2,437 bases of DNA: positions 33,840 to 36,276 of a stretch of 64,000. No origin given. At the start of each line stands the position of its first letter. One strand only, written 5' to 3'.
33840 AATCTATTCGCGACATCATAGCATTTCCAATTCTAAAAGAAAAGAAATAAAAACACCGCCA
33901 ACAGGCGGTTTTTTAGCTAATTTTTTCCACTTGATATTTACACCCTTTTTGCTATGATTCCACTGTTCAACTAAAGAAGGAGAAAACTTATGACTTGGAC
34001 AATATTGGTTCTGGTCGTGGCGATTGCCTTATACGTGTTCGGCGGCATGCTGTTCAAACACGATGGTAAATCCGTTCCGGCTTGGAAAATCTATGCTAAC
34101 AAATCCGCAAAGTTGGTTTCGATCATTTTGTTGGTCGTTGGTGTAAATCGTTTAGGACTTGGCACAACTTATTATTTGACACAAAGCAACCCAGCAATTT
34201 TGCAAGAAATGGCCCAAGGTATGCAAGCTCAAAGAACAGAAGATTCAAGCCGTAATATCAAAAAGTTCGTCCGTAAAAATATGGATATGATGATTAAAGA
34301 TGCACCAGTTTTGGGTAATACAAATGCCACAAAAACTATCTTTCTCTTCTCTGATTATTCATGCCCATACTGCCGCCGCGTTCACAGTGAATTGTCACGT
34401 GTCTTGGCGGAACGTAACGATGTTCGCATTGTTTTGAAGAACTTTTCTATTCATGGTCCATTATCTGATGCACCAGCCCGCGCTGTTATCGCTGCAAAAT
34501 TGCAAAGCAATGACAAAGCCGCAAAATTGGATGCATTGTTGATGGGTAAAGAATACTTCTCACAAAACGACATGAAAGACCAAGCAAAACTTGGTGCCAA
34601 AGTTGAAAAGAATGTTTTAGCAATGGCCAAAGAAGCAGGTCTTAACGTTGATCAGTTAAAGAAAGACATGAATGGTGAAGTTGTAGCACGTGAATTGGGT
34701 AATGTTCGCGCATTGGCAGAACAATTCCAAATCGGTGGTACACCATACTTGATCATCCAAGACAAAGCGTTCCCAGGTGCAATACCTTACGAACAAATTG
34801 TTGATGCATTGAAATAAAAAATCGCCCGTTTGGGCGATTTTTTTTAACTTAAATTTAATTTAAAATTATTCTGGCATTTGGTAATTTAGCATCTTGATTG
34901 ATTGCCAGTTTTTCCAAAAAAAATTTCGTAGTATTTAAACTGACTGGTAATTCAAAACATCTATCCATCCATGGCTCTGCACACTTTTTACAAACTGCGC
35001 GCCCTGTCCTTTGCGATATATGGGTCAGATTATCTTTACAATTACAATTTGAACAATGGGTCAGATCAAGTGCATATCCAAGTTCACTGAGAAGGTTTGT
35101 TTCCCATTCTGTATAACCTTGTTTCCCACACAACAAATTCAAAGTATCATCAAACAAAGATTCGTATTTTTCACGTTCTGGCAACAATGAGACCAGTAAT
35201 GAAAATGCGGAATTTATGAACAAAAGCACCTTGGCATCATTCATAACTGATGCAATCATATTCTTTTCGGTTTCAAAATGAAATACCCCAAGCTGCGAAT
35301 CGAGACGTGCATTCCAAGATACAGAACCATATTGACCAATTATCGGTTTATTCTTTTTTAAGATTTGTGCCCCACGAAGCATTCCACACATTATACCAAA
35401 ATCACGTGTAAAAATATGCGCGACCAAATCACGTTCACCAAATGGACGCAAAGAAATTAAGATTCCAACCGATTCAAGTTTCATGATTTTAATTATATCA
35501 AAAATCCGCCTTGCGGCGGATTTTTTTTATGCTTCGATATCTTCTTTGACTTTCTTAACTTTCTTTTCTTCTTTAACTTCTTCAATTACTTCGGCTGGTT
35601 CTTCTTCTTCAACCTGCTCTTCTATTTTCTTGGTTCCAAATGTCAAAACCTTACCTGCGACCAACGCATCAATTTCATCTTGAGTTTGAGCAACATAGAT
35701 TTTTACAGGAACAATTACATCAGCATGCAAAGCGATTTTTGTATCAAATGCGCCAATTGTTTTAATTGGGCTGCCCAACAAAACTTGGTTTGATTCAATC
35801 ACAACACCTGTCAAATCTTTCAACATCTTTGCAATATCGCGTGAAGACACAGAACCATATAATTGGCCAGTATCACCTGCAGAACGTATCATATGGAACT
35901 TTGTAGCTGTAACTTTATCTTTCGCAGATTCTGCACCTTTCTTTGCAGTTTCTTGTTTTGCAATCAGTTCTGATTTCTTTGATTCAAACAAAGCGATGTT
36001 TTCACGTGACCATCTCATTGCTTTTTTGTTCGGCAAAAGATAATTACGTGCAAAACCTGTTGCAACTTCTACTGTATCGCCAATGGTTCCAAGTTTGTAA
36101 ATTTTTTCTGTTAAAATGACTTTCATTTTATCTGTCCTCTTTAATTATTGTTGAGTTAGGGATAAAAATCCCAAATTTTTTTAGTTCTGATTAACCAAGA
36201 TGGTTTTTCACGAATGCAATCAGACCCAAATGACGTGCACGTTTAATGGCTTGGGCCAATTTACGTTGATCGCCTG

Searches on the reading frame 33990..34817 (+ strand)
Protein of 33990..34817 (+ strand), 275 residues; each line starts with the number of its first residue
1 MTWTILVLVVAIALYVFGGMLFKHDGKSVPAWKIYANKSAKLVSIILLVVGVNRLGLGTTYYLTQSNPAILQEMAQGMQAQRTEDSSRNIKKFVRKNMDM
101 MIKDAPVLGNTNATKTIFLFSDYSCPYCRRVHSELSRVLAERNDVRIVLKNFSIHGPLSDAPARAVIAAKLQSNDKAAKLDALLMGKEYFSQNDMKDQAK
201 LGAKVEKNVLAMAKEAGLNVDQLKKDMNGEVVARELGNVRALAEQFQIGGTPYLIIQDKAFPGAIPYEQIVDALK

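Call 73: search_protein_families(library=pfam, proteins=[window:33990-34817:+], max_evalue=0.0001)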
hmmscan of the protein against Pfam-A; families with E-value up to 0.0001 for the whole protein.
window:33990-34817:+ (275 aa): 4 families
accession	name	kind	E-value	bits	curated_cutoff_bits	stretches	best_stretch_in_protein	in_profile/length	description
PF01323.26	DSBA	-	1.9e-19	70.7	25.6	1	116-275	1-191/191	DSBA-like thioredoxin domain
PF13462.12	Thioredoxin_4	-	6e-18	66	23.2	1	105-275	5-164/165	Thioredoxin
PF13098.12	Thioredoxin_2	-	6e-10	39.8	27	1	112-274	4-104/104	Thioredoxin-like domain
PF13743.12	Thioredoxin_5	-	1.1e-05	25.7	27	1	160-260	75-167/186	Thioredoxin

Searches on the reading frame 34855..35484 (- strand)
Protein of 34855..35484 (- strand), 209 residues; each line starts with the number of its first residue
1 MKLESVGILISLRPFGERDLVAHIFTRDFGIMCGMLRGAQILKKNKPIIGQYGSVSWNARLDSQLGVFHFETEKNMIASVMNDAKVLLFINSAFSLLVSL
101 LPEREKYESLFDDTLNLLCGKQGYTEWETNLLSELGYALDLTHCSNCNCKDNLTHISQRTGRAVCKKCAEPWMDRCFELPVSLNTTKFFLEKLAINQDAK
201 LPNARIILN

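Call 73: search_protein_families(library=pfam, proteins=[window:34855-35484:-], max_evalue=0.0001)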
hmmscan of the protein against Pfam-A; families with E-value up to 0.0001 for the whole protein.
window:34855-35484:- (209 aa): 2 families
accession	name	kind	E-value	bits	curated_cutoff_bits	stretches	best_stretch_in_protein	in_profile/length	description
PF02565.21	RecO_C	-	3.5e-13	50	22.1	1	83-171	3-98/157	Recombination protein O C terminal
PF11967.14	RecO_N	-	6.7e-08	32.9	27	1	1-68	1-71/80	Recombination protein O N terminal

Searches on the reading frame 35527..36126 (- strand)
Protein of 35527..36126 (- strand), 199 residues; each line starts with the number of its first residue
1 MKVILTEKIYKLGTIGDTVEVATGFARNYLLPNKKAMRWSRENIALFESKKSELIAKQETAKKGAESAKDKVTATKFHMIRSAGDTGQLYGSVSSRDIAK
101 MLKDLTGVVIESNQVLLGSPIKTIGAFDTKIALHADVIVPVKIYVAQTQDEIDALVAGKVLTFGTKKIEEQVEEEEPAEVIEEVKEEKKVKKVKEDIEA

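Call 73: search_protein_families(library=pfam, proteins=[window:35527-36126:-], max_evalue=0.0001)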
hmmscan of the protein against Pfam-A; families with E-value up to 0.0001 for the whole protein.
window:35527-36126:- (199 aa): 2 families
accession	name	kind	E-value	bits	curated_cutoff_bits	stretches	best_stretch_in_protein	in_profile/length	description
PF03948.19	Ribosomal_L9_C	-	5.8e-19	68.8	23.2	1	65-146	3-85/86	Ribosomal protein L9, C-terminal domain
PF01281.25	Ribosomal_L9_N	-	1.2e-18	66.8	20.7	1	1-46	1-46/47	Ribosomal protein L9, N-terminal domain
